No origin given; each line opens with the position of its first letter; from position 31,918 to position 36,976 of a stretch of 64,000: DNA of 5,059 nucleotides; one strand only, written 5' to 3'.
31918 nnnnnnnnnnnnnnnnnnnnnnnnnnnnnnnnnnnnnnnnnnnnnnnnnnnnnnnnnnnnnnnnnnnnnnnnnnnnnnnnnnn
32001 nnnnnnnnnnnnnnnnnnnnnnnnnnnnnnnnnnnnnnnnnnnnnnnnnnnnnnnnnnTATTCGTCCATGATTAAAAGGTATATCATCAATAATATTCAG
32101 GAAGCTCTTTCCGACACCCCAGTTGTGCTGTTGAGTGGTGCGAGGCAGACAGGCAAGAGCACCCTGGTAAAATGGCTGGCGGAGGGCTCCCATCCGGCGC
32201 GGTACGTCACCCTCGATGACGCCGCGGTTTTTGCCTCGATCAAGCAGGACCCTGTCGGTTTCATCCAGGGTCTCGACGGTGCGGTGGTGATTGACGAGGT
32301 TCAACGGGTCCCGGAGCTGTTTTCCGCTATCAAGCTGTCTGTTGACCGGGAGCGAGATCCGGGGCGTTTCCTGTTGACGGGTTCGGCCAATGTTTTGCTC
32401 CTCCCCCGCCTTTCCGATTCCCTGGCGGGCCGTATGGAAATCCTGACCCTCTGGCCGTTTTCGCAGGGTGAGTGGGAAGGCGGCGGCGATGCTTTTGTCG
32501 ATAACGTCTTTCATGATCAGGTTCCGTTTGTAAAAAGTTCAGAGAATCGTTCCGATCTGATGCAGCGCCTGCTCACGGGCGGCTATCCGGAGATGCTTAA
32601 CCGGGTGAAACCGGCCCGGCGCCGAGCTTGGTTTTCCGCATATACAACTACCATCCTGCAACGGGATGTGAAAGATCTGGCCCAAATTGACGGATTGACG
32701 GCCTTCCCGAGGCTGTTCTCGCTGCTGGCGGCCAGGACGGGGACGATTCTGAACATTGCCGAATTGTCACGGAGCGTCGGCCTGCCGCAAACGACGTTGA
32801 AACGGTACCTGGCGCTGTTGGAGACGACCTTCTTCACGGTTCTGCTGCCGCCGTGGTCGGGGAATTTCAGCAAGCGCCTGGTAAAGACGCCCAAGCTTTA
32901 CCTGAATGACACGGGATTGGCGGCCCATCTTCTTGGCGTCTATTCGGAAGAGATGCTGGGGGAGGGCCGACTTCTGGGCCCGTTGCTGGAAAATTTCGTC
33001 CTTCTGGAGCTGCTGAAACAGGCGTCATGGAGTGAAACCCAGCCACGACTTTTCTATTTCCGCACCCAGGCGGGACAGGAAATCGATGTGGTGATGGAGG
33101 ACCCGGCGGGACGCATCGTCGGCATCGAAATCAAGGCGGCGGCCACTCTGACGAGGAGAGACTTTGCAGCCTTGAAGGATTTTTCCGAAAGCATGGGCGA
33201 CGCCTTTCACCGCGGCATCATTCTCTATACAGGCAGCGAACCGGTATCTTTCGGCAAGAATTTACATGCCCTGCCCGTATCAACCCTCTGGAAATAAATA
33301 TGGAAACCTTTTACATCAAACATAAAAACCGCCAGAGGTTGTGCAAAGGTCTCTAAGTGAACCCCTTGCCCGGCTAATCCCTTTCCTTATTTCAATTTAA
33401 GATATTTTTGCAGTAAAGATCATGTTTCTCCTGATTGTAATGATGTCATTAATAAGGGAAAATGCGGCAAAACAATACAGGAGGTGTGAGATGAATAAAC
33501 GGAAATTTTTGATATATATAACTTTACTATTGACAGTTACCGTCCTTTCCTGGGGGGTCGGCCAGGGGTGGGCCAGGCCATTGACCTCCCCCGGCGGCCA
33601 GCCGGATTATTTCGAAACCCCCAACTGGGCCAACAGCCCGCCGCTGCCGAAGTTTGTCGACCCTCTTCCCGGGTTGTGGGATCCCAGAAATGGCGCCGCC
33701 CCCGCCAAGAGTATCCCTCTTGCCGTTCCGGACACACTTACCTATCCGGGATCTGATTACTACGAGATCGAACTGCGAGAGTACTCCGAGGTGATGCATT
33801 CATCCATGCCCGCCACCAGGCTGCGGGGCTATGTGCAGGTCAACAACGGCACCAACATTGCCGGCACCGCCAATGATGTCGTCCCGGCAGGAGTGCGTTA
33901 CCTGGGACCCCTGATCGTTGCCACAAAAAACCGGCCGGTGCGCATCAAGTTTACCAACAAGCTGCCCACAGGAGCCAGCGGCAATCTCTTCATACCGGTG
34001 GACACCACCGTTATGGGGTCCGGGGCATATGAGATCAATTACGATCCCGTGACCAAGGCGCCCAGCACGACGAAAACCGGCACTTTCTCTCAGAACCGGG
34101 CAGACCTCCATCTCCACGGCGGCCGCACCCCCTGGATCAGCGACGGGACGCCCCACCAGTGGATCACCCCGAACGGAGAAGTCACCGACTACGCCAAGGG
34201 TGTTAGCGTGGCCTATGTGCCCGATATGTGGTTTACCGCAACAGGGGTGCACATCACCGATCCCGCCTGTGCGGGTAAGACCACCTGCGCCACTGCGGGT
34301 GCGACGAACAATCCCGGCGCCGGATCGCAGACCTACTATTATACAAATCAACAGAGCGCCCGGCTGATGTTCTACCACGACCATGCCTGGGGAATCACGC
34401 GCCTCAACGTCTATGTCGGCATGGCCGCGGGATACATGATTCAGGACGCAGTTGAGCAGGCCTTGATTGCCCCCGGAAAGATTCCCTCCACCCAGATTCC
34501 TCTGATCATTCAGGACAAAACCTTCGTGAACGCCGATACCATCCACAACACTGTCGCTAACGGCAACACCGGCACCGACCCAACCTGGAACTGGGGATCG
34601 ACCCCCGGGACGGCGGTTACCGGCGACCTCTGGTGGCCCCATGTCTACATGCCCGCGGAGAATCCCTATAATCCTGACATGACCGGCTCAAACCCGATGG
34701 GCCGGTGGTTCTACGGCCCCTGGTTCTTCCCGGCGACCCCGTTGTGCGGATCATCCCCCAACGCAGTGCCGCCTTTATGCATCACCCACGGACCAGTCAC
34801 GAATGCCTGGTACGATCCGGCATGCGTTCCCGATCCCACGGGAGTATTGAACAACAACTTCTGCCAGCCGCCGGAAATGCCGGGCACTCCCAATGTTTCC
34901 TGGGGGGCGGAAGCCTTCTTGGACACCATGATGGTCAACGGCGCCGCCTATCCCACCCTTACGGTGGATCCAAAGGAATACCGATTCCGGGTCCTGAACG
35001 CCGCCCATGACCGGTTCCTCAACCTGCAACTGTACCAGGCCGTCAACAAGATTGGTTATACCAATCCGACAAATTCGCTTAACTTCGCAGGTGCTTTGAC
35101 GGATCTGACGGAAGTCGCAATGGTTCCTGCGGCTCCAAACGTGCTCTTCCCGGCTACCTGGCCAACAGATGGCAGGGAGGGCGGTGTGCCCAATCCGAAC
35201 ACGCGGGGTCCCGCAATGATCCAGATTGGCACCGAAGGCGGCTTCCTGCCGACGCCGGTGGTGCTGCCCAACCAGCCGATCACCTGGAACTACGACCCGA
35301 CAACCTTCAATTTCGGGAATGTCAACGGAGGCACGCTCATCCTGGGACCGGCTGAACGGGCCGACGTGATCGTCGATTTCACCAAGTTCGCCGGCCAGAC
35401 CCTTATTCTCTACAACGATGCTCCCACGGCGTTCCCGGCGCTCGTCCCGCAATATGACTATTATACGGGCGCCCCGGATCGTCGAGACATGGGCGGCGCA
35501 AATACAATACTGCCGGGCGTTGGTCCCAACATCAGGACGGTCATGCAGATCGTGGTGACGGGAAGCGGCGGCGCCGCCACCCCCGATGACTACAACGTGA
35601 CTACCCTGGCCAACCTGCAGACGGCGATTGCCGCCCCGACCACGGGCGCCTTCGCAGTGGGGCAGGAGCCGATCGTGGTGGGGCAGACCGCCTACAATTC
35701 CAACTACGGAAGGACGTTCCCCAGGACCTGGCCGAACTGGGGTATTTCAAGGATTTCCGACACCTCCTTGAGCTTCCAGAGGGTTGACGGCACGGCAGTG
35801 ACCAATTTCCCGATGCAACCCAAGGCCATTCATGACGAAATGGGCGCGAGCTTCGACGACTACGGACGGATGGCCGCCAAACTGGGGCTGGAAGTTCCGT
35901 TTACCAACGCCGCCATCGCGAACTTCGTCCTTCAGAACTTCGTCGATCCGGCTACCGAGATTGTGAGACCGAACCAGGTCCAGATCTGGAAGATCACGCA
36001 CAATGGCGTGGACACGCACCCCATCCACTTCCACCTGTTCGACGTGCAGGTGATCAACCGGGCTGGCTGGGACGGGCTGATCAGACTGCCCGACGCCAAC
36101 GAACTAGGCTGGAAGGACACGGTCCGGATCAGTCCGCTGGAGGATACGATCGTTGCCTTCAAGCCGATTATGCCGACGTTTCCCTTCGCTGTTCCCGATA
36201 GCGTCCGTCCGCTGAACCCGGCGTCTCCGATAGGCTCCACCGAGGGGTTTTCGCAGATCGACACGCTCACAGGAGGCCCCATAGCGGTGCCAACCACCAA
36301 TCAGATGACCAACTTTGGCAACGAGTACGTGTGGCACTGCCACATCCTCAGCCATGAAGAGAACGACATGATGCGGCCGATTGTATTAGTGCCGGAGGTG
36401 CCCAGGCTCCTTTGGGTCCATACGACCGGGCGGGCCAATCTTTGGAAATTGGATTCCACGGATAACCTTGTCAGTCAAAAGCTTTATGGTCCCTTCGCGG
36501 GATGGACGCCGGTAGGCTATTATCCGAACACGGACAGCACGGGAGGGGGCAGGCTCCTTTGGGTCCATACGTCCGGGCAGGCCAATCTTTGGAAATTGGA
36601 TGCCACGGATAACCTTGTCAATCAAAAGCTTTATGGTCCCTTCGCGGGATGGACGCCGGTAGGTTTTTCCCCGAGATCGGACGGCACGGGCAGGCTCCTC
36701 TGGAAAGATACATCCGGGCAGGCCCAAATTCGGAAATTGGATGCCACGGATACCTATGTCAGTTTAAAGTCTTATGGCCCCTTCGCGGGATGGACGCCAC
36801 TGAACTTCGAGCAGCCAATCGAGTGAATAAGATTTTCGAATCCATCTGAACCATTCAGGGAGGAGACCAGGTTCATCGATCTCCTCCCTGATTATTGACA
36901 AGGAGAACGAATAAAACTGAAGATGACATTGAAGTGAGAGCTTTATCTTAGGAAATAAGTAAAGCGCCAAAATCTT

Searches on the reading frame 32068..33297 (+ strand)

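Call 27: search_protein_families(library=pfam, proteins=[window:32068-33297:+])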
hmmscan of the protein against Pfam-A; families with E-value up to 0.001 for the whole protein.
window:32068-33297:+ (409 aa): 2 families
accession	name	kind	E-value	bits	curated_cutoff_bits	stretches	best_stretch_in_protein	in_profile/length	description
PF13635.12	DUF4143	-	2.2e-46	158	28.1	1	198-357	1-159/160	Domain of unknown function (DUF4143)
PF13173.12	AAA_14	-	1.9e-25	89.8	27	1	17-135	2-127/129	AAA domain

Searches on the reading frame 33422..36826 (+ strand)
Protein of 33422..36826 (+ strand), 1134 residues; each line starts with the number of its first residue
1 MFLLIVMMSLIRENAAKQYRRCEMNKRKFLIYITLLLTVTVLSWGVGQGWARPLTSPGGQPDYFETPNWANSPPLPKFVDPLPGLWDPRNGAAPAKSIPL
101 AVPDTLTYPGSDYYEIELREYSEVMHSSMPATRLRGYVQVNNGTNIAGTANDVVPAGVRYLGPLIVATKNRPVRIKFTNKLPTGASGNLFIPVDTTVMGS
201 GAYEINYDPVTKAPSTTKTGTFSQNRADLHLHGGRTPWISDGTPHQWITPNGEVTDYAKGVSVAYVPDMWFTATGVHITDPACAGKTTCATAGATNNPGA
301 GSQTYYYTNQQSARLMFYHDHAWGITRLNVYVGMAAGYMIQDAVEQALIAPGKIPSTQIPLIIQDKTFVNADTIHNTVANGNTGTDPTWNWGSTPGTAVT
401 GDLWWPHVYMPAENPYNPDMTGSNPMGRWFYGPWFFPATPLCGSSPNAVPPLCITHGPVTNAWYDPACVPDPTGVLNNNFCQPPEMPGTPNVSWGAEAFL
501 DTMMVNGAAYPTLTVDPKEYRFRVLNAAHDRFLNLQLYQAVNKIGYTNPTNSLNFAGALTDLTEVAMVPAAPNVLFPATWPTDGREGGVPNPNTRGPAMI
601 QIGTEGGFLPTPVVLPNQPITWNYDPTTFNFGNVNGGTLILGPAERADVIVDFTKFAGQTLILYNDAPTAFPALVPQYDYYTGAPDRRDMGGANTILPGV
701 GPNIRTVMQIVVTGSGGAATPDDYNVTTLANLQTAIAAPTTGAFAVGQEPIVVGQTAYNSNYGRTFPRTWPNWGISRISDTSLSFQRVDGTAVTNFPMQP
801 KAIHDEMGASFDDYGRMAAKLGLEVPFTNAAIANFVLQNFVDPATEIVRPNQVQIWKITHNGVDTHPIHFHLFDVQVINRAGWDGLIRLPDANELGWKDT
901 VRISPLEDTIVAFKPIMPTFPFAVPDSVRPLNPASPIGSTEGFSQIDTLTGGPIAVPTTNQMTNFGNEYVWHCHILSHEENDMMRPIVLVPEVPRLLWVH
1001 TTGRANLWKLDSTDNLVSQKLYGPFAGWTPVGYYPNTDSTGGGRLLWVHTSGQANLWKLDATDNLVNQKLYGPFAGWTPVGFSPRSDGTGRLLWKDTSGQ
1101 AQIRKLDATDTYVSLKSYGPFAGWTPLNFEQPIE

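Call 6: search_protein_families(library=pfam, proteins=[window:33422-36826:+])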
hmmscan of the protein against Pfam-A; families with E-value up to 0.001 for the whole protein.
window:33422-36826:+ (1134 aa): 1 family
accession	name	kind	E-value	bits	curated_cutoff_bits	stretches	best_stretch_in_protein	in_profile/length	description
PF07731.20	Cu-oxidase_2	-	1.1e-12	48.3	20.4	1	847-915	36-107/137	Multicopper oxidase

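Call 7: search_protein_families(library=ncbifam, proteins=[window:33422-36826:+])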
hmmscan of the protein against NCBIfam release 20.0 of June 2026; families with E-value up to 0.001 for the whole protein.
window:33422-36826:+ (1134 aa): 3 families
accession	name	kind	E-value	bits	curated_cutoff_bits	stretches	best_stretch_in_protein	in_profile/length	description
NF045554.1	AmiPhnlOxPhsA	equivalog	2.5e-36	125.4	950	4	298-368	138-205/581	O-aminophenol oxidase PhsA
NF008205.1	PRK10965.1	equivalog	2e-20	73.1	525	2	298-375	122-198/529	multicopper oxidase CueO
NF008135.0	PRK10883.1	equivalog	9e-10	37.6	581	1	310-373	133-196/471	cell division protein FtsP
